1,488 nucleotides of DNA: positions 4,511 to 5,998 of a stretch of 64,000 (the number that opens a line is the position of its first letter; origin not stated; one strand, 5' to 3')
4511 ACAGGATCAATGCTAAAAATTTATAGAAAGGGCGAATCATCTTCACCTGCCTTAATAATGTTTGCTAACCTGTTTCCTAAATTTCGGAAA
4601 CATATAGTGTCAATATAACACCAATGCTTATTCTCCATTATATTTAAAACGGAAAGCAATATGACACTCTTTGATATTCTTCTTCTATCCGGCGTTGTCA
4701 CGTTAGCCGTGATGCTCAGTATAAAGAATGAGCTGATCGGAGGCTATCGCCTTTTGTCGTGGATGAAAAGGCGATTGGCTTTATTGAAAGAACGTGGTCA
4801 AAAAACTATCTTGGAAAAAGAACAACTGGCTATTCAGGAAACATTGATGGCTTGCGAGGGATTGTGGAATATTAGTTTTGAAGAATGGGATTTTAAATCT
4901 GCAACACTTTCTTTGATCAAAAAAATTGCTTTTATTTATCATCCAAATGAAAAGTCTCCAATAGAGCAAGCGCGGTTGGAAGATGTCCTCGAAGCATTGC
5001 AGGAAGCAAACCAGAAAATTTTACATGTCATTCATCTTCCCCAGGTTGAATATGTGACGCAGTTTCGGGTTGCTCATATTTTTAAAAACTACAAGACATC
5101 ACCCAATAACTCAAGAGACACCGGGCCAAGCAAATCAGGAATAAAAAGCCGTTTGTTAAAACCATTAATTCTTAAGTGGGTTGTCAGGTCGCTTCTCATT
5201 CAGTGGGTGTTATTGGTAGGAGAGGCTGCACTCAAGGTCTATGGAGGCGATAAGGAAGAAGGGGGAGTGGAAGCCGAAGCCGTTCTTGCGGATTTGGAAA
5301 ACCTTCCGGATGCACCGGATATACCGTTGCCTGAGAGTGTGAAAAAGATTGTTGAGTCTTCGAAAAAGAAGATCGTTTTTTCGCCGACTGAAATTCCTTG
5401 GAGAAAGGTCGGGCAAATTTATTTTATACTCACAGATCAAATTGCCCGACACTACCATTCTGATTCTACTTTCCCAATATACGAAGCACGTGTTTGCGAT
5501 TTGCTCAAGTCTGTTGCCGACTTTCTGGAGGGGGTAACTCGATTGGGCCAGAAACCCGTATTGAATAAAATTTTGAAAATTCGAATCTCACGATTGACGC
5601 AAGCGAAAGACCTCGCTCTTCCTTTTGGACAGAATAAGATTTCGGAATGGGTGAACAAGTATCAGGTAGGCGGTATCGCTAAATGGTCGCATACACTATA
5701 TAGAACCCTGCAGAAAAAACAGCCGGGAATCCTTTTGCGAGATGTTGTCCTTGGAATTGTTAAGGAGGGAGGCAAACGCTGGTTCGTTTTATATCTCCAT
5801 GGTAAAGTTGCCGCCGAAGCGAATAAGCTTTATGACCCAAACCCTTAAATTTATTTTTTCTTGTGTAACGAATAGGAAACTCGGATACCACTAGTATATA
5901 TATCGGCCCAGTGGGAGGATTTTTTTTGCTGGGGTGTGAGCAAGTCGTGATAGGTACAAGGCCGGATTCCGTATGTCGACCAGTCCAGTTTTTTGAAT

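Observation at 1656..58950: High pseudogene load confined to accessory genes, much of it from in-frame stops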

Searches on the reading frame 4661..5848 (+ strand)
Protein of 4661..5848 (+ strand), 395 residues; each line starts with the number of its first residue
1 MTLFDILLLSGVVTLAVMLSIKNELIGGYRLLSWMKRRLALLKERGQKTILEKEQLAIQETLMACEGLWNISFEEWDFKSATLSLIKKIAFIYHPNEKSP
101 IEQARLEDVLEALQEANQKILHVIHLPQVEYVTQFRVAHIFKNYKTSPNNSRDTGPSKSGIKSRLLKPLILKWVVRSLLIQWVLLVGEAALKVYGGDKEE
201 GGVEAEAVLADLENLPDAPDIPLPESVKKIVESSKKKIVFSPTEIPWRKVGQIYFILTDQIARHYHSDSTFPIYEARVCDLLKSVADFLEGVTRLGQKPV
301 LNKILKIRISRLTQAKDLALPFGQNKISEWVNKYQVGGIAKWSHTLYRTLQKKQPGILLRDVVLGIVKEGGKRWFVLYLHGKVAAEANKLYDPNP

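Call 6: find_encoding_contigs(protein=window:4661-5848:+, flank=10000, max_places=10)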
Protein window:4661-5848:+ (395 aa): 11 contigs read that carry it; 10 places shown.
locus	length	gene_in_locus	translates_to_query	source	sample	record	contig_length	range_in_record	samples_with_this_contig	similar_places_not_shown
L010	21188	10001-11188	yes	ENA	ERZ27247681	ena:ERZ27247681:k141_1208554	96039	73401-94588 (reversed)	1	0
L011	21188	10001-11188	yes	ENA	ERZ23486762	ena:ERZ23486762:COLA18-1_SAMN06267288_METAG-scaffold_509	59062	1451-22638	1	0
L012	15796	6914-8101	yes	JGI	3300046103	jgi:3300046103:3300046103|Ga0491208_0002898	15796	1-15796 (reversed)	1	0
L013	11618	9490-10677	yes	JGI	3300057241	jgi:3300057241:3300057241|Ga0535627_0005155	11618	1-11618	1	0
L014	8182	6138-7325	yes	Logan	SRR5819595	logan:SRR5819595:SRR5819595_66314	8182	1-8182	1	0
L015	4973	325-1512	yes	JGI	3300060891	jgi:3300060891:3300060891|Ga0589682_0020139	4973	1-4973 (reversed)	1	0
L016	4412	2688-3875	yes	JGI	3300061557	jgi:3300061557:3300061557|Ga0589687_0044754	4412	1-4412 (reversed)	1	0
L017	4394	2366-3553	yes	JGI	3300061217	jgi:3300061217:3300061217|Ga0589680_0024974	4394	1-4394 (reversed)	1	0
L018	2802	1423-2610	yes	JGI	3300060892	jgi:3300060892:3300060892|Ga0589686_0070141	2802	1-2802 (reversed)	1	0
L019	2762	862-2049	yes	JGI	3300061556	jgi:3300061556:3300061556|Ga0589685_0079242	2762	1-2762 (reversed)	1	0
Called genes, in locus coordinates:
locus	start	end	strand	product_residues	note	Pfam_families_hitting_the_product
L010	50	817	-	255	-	PF00483:NTP_transferase, PF12804:NTP_transf_3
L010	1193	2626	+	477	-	PF01841:Transglut_core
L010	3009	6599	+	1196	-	PF08471:Ribonuc_red_2_N, PF02867:Ribonuc_red_lgC, PF12637:TSCPD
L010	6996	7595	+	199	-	-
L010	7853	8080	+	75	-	-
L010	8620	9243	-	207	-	PF03781:FGE-sulfatase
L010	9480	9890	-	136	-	PF07719:TPR_2 (faint), PF13432:TPR_16 (weak), PF00515:TPR_1 (weak), PF13424:TPR_12 (weak), PF13414:TPR_11 (weak), PF14559:TPR_19 (weak), PF13431:TPR_17 (weak), PF00515:TPR_1 (weak), +4 more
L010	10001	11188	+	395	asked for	-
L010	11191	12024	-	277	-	PF08003:Methyltransf_9 (weak), PF13489:Methyltransf_23 (faint), PF08241:Methyltransf_11, PF08242:Methyltransf_12 (weak), PF13649:Methyltransf_25, PF13847:Methyltransf_31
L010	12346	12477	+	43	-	-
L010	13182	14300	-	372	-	PF04055:Radical_SAM, PF19288:CofH_C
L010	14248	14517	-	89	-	-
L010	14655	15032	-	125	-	PF13616:Rotamase_3, PF13145:Rotamase_2 (weak), PF00639:Rotamase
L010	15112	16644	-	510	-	PF00590:TP_methylase, PF02602:HEM4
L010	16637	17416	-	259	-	PF00398:RrnaAD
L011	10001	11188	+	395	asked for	-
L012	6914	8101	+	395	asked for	-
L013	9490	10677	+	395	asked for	-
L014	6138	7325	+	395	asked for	-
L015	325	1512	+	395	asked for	-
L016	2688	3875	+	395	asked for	-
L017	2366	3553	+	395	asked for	-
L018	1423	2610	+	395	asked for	-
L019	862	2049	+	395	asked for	-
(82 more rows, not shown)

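Call 27: find_homologous_proteins(query=window:4661-5845:+)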
Query window:4661-5845:+ (395 aa): 115 proteins with E <= 0.001 among 8000 candidates.
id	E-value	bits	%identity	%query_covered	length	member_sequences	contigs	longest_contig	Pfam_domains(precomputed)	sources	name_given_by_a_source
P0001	3.5e-253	857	98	100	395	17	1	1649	-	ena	-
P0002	7.4e-216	734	84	100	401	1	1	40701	-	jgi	jgi:hypothetical protein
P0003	9.6e-214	728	82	100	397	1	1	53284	-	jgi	jgi:hypothetical protein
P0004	2.3e-210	716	81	96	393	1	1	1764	-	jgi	-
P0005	2.9e-210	716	82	96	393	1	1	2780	-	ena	-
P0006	3.1e-210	716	82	96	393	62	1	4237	-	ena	-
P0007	1.3e-209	714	84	98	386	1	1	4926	-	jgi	jgi:hypothetical protein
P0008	5.8e-208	708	81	96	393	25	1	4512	-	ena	-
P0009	1.3e-207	707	80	99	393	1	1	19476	-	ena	-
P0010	1.4e-207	707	81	99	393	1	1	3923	-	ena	-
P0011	1.6e-207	707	80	99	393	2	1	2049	-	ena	-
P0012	2.0e-207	707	83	95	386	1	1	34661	-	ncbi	-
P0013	2.7e-207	706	81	96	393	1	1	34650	-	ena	-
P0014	8.2e-207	705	85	95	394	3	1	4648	-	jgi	-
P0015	1.1e-206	704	81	96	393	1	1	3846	-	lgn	-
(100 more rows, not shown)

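Call 28: find_encoding_contigs(protein=P0002, flank=10000, max_places=2)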
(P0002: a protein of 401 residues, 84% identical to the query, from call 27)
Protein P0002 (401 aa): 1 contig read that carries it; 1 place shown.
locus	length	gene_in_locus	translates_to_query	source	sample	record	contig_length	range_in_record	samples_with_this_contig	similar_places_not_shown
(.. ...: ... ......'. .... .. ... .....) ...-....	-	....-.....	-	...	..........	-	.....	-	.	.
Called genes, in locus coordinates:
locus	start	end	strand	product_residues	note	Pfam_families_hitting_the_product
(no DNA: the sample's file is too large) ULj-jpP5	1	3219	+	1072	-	?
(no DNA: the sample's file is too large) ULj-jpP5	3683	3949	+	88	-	-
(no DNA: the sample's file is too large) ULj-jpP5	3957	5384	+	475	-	-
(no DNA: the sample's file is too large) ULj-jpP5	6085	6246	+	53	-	-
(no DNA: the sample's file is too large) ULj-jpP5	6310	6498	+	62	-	-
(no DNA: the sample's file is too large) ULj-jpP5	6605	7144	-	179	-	-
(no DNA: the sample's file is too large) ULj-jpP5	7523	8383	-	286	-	PF03781:FGE-sulfatase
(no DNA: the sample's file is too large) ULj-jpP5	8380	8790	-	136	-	PF13432:TPR_16, PF12895:ANAPC3 (weak), PF00515:TPR_1, PF13424:TPR_12 (weak), PF13414:TPR_11 (weak), PF13432:TPR_16 (weak), PF14559:TPR_19 (weak), PF13431:TPR_17 (weak), +6 more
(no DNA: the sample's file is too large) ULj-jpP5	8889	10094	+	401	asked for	-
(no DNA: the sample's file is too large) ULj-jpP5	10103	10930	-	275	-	PF08003:Methyltransf_9 (weak), PF08241:Methyltransf_11 (weak), PF08242:Methyltransf_12 (faint), PF13649:Methyltransf_25, PF13847:Methyltransf_31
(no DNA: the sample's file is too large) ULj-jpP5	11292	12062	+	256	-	PF00226:DnaJ (faint)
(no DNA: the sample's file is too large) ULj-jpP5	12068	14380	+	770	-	-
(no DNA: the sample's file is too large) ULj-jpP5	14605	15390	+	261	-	PF13495:Phage_int_SAM_4, PF02899:Phage_int_SAM_1, PF00589:Phage_integrase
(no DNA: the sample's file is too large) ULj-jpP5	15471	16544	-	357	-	PF04055:Radical_SAM, PF19288:CofH_C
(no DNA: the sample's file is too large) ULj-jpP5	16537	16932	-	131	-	PF00903:Glyoxalase, PF13669:Glyoxalase_4, PF22677:Ble-like_N (weak)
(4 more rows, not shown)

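Call 29: find_encoding_contigs(protein=P0003, flank=10000, max_places=2)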
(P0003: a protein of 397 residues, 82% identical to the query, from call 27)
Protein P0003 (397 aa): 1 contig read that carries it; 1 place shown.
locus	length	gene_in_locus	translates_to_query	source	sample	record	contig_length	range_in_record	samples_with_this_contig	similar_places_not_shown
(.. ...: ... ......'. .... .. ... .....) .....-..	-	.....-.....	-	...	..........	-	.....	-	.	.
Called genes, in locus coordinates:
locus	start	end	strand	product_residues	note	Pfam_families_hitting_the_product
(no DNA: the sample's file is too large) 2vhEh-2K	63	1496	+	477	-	PF01841:Transglut_core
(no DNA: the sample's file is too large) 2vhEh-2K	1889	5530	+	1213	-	PF08471:Ribonuc_red_2_N, PF02867:Ribonuc_red_lgC, PF12637:TSCPD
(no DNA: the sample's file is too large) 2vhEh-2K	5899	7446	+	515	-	-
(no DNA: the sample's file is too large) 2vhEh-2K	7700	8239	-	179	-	-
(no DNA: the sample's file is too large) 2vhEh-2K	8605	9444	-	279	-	PF03781:FGE-sulfatase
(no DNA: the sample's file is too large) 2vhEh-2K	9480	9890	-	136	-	PF23914:TPR_CcmH_CycH (weak), PF12895:ANAPC3 (weak), PF13432:TPR_16, PF13414:TPR_11 (weak), PF13431:TPR_17 (weak), PF13424:TPR_12, PF00515:TPR_1, PF13414:TPR_11 (weak), +9 more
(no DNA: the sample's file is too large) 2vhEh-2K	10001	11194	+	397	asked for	-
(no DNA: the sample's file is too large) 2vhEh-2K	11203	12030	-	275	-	PF08003:Methyltransf_9, PF13489:Methyltransf_23 (faint), PF08241:Methyltransf_11, PF08242:Methyltransf_12 (weak), PF13649:Methyltransf_25, PF13847:Methyltransf_31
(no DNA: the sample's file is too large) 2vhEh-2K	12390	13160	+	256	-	PF00226:DnaJ (faint)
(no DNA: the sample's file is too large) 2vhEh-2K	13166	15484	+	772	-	-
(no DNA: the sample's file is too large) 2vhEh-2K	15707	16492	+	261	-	PF13495:Phage_int_SAM_4, PF02899:Phage_int_SAM_1, PF00589:Phage_integrase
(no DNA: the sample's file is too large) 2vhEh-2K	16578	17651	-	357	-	PF04055:Radical_SAM, PF19288:CofH_C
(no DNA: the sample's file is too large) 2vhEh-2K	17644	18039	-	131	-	PF00903:Glyoxalase, PF12681:Glyoxalase_2 (weak), PF13669:Glyoxalase_4, PF22677:Ble-like_N (weak)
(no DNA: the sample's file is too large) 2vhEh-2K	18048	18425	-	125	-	PF13616:Rotamase_3, PF13145:Rotamase_2 (weak), PF00639:Rotamase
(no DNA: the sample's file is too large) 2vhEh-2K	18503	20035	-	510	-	PF00590:TP_methylase, PF02602:HEM4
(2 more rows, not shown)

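Call 30: find_encoding_contigs(protein=P0012, flank=10000, max_places=2)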
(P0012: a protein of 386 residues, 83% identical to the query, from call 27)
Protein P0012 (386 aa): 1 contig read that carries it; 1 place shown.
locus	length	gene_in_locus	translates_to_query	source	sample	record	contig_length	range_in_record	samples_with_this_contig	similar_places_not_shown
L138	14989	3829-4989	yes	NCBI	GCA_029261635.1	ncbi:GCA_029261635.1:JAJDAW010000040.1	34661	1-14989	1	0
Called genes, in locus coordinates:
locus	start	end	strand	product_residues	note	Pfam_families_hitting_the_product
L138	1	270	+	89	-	?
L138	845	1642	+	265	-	-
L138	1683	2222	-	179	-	-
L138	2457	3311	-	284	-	PF03781:FGE-sulfatase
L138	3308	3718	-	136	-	PF13432:TPR_16, PF13431:TPR_17 (weak), PF00515:TPR_1, PF13424:TPR_12, PF13414:TPR_11 (weak), PF14559:TPR_19 (weak), PF13431:TPR_17 (weak), PF00515:TPR_1 (weak), +6 more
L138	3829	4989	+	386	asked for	-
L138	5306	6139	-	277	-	PF08003:Methyltransf_9, PF13489:Methyltransf_23 (weak), PF08241:Methyltransf_11, PF08242:Methyltransf_12 (weak), PF13649:Methyltransf_25, PF13847:Methyltransf_31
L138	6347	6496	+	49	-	-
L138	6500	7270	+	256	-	PF00226:DnaJ (faint)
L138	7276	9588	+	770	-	-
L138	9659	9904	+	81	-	-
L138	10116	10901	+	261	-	PF13495:Phage_int_SAM_4, PF02899:Phage_int_SAM_1 (weak), PF00589:Phage_integrase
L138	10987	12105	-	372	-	PF04055:Radical_SAM, PF19288:CofH_C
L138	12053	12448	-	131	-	PF00903:Glyoxalase, PF13669:Glyoxalase_4, PF22677:Ble-like_N (weak)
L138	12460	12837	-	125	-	PF13616:Rotamase_3, PF13145:Rotamase_2 (weak), PF00639:Rotamase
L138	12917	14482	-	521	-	PF00590:TP_methylase, PF02602:HEM4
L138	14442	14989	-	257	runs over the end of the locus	PF00398:RrnaAD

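Call 59: search_protein_families(library=pfam, max_evalue=0.01, proteins=[L138:6500-7270:+, L138:7276-9588:+, L138:845-1642:+, L138:1683-2222:-])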
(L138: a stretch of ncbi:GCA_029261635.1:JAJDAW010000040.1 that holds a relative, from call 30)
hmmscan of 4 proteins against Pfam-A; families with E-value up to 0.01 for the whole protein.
L138:6500-7270:+ (256 aa): 1 family
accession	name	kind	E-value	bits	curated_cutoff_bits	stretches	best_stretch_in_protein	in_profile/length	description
PF00226.36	DnaJ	-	5.8e-06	26.8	27.8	1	114-161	15-59/63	DnaJ domain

L138:7276-9588:+ (770 aa): 7 families
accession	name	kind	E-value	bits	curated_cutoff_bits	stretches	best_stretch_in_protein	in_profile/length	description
PF08238.18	Sel1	-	2.5e-146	471.4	30.7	14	469-503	2-36/36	Sel1 repeat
PF23310.1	TPR_27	-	3.4e-14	52.9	27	0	305-338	38-71/110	Plant tetratrico peptide repeats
PF13432.12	TPR_16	-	7.9e-07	29.9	32.7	0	299-327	34-59/65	Tetratricopeptide repeat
PF12895.13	ANAPC3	-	2.1e-05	25.1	27.2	0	490-542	7-62/82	Anaphase-promoting complex, cyclosome, subunit 3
PF14561.12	TPR_20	-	0.0017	19.1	25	1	129-182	16-69/90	Tetratricopeptide repeat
PF25060.1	ARM_TT21_2nd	-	0.0071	16.3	27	0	279-336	40-96/270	Tetratricopeptide repeat protein 21 second ARM domain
PF00656.27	Peptidase_C14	-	0.0094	16.1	21.4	0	116-155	48-86/233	Caspase domain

L138:845-1642:+ (265 aa): 1 family
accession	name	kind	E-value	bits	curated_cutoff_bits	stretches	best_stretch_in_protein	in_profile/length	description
PF05168.19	HEPN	-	6.7e-05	23.5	22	1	160-262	11-112/117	HEPN domain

L138:1683-2222:- (179 aa): 0 families

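Call 60: search_protein_families(library=padloc, max_evalue=0.001, proteins=[L138:845-1642:+, L138:1683-2222:-, L138:10116-10898:+])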
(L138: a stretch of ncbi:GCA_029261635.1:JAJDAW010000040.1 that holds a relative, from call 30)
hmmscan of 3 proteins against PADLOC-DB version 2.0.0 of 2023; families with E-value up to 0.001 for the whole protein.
L138:845-1642:+ (265 aa): 0 families

L138:1683-2222:- (179 aa): 0 families

L138:10116-10898:+ (261 aa): 0 families

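Call 61: search_protein_families(library=ncbifam, max_evalue=0.001, proteins=[L138:10116-10898:+])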
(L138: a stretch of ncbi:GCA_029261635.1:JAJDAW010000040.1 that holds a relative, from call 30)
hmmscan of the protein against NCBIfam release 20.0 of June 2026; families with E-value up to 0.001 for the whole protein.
L138:10116-10898:+ (261 aa): 10 families
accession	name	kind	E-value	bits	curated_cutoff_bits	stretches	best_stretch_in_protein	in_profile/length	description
NF040815.2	recomb_XerA_Arch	equivalog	2.6e-48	164.9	220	1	21-258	6-242/263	site-specific tyrosine recombinase/integron integrase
TIGR02249.1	integrase_gron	subfamily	4e-39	134.8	265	2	16-190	3-178/315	integron integrase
TIGR02225.1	recomb_XerD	equivalog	6.8e-36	124.1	329.6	1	24-259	10-263/290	site-specific tyrosine recombinase XerD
TIGR02224.1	recomb_XerC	equivalog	2.7e-35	122.2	335.15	1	24-259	10-266/295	tyrosine recombinase XerC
NF001399.0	PRK00283.1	subfamily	6e-30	104.5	279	1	24-258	19-271/300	tyrosine recombinase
NF011946.0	PRK15417.1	equivalog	2.1e-25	89.6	435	2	8-185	10-188/337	integron integrase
NF002331.0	PRK01287.1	subfamily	3.7e-15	55.8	371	1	7-260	22-302/365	site-specific tyrosine recombinase XerC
NF003462.0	PRK05084.1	equivalog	7.4e-10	38.1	267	1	133-259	200-333/360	tyrosine recombinase XerS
NF007371.0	PRK09871.1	subfamily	2.4e-07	30.5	222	1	128-260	26-164/198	tyrosine-type DNA invertase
NF007370.0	PRK09870.1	subfamily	1e-05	25.3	221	1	113-260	13-169/200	tyrosine-type DNA invertase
